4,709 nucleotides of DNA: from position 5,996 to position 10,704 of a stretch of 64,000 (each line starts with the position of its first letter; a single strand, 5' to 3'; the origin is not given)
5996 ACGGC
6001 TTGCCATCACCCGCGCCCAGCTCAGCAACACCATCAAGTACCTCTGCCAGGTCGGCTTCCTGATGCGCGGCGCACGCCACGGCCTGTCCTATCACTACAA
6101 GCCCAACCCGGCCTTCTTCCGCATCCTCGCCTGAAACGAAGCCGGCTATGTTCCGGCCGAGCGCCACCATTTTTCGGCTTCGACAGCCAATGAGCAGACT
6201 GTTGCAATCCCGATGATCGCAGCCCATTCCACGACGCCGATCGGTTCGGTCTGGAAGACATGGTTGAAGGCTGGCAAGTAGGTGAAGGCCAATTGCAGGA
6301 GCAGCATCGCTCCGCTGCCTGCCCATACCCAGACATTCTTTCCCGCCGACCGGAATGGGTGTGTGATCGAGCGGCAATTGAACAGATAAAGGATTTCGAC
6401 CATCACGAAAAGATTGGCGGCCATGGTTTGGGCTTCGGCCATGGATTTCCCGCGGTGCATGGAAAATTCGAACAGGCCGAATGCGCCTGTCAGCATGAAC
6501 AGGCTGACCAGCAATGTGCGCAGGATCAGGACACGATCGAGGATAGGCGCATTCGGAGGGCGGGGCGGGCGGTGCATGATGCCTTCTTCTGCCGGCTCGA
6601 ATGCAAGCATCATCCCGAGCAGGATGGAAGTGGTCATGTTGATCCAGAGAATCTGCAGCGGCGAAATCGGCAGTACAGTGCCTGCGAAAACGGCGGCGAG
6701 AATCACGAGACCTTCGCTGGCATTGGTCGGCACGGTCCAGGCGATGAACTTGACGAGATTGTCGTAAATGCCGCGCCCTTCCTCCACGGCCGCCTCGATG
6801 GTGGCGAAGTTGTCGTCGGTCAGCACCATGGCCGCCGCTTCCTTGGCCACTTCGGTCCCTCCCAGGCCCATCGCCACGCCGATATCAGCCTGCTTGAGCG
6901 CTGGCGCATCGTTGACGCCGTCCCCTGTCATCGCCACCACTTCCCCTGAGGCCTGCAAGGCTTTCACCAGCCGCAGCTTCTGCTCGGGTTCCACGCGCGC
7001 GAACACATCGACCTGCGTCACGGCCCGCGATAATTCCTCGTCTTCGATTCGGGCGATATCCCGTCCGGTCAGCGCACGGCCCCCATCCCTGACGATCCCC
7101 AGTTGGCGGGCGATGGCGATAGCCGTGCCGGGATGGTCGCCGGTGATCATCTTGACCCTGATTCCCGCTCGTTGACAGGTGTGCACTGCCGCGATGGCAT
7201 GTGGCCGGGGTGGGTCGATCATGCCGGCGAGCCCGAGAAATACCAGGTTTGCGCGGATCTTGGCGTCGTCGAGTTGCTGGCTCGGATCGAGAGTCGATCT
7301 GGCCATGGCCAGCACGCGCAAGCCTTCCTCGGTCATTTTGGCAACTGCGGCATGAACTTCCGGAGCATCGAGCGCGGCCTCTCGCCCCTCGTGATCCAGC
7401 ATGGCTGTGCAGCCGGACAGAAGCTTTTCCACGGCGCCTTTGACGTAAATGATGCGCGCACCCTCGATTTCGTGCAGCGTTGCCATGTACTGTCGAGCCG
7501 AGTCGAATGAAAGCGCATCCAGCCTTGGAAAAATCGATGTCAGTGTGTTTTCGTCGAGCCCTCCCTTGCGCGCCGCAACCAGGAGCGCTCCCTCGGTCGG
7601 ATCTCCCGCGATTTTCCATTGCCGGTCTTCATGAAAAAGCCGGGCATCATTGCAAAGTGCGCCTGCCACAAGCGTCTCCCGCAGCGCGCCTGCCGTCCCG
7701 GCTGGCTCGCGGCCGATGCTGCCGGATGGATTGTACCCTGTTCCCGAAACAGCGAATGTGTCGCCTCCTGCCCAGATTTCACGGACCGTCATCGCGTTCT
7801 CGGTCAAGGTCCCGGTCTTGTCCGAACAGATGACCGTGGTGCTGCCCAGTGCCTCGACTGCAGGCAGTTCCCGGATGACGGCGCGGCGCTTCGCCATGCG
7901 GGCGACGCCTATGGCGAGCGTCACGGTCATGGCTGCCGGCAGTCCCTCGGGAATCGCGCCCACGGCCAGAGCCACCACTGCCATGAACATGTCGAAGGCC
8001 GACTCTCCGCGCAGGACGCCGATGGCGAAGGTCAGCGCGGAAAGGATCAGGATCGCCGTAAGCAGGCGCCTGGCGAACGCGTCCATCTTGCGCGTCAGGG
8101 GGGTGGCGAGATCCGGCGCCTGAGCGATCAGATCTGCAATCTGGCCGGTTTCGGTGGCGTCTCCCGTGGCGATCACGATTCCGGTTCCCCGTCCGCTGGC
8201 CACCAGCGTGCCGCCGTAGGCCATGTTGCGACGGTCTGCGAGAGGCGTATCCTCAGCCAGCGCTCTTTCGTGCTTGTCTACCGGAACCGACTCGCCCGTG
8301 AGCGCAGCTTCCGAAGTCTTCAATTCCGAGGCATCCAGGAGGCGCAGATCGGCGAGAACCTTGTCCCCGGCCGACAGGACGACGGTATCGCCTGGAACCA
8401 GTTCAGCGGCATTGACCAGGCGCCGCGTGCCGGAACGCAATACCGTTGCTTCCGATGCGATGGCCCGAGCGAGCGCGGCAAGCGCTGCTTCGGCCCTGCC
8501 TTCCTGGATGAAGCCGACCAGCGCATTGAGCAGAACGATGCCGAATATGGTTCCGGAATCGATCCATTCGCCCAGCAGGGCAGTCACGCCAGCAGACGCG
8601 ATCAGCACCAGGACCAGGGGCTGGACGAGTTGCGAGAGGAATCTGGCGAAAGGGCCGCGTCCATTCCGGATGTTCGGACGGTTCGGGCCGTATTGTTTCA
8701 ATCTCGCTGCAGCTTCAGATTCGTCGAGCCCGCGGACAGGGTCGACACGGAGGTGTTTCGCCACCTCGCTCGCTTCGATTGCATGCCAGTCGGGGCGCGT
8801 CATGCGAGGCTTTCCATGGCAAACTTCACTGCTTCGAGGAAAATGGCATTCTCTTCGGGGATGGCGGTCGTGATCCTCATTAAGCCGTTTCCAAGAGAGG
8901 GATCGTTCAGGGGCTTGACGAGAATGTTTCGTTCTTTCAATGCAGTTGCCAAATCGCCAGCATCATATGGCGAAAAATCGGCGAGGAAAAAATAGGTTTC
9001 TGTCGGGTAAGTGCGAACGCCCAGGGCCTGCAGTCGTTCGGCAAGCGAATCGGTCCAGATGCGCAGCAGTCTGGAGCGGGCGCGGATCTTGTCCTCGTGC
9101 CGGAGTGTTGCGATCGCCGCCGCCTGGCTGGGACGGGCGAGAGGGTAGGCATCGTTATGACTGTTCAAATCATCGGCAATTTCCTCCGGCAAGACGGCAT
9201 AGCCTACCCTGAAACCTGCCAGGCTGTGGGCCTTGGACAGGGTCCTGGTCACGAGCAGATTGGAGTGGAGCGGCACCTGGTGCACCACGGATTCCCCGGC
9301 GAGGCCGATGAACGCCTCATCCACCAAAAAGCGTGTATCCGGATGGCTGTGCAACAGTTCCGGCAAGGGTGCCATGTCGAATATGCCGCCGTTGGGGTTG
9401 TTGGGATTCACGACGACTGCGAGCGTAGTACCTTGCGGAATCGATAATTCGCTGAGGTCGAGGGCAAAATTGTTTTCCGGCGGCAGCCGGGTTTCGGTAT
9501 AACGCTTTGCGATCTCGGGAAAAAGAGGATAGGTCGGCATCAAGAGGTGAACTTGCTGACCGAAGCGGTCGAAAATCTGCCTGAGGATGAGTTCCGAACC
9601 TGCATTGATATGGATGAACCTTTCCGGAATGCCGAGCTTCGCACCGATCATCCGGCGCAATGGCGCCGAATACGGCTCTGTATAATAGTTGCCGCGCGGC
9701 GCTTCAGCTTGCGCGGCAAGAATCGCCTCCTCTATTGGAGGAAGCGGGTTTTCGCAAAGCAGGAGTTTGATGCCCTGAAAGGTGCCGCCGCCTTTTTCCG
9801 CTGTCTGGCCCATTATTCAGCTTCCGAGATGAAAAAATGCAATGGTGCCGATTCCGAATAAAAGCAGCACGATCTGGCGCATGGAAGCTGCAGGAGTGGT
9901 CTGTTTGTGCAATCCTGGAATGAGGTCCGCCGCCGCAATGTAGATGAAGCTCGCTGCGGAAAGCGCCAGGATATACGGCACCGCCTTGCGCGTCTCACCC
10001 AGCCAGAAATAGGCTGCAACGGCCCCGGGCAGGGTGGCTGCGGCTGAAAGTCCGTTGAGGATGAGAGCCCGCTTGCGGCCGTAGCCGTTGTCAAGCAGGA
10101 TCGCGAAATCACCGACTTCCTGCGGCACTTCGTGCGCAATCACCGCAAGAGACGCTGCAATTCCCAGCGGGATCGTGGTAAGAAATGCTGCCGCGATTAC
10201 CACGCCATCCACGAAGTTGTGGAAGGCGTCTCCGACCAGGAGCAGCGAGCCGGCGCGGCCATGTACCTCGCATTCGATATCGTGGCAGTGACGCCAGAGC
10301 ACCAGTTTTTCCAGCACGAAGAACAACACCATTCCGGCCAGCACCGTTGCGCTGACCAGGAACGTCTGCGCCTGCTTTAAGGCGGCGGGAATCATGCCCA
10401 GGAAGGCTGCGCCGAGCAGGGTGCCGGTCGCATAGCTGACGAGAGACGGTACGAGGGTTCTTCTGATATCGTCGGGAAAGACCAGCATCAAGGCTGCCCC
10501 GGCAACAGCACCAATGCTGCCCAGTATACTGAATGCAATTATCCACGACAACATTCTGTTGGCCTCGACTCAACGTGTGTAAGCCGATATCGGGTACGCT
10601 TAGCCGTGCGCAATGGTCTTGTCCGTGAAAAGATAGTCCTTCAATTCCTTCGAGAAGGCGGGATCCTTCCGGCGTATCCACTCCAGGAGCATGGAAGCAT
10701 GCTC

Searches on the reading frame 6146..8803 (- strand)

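Call 49: search_protein_families(library=pfam, proteins=[window:6146-8803:-], max_evalue=0.00001)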
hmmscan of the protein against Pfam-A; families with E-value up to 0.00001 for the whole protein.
window:6146-8803:- (885 aa): 6 families
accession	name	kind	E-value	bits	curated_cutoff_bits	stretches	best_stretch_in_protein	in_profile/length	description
PF00122.25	E1-E2_ATPase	-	1.2e-50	171.9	28.1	1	115-306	3-181/181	E1-E2 ATPase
PF00689.26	Cation_ATPase_C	-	1.3e-45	155.8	27.3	1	711-880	2-175/175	Cation transporting ATPase, C-terminus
PF00702.32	Hydrolase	-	1.1e-20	75.3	26.4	1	324-640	3-191/191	haloacid dehalogenase-like hydrolase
PF13246.12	Cation_ATPase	-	3.6e-20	72.2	21.7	1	382-467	1-90/91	Cation transport ATPase (P-type)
PF00690.31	Cation_ATPase_N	-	1.8e-17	63.2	20.4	1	6-73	1-68/69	Cation transporter/ATPase, N-terminus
PF08282.18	Hydrolase_3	-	5.9e-06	26.6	20.9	0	611-665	194-247/255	haloacid dehalogenase-like hydrolase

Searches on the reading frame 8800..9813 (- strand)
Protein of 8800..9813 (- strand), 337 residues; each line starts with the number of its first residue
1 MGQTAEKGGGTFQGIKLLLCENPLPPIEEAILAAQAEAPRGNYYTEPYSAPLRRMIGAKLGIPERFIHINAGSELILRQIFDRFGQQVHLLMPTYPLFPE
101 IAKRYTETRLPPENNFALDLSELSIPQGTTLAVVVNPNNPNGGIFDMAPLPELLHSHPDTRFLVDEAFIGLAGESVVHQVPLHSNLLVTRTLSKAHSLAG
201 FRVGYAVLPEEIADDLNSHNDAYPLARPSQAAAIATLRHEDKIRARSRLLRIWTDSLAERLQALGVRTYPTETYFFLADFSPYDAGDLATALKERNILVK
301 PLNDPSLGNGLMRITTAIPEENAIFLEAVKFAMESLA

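Call 49: search_protein_families(library=pfam, proteins=[window:8800-9813:-], max_evalue=0.00001)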
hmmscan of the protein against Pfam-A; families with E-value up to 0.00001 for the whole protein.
window:8800-9813:- (337 aa): 1 family
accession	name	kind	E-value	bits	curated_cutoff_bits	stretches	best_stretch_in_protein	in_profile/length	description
PF00155.27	Aminotran_1_2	-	6.5e-31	108.3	19.7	1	26-322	18-353/361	Aminotransferase class I and II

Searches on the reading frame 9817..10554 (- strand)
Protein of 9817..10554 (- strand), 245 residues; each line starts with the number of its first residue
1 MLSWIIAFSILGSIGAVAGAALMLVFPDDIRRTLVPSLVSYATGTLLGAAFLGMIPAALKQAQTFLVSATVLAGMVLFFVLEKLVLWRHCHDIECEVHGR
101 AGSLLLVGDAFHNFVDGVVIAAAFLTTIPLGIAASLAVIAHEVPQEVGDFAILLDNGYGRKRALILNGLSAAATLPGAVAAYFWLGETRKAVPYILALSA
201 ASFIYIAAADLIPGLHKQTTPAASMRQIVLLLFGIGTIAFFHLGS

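Call 49: search_protein_families(library=pfam, proteins=[window:9817-10554:-], max_evalue=0.00001)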
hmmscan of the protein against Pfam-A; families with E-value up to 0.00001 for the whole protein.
window:9817-10554:- (245 aa): 1 family
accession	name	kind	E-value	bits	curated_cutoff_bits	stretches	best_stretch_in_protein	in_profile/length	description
PF02535.28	Zip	-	3.8e-29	102.4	35.1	1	96-240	172-321/323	ZIP Zinc transporter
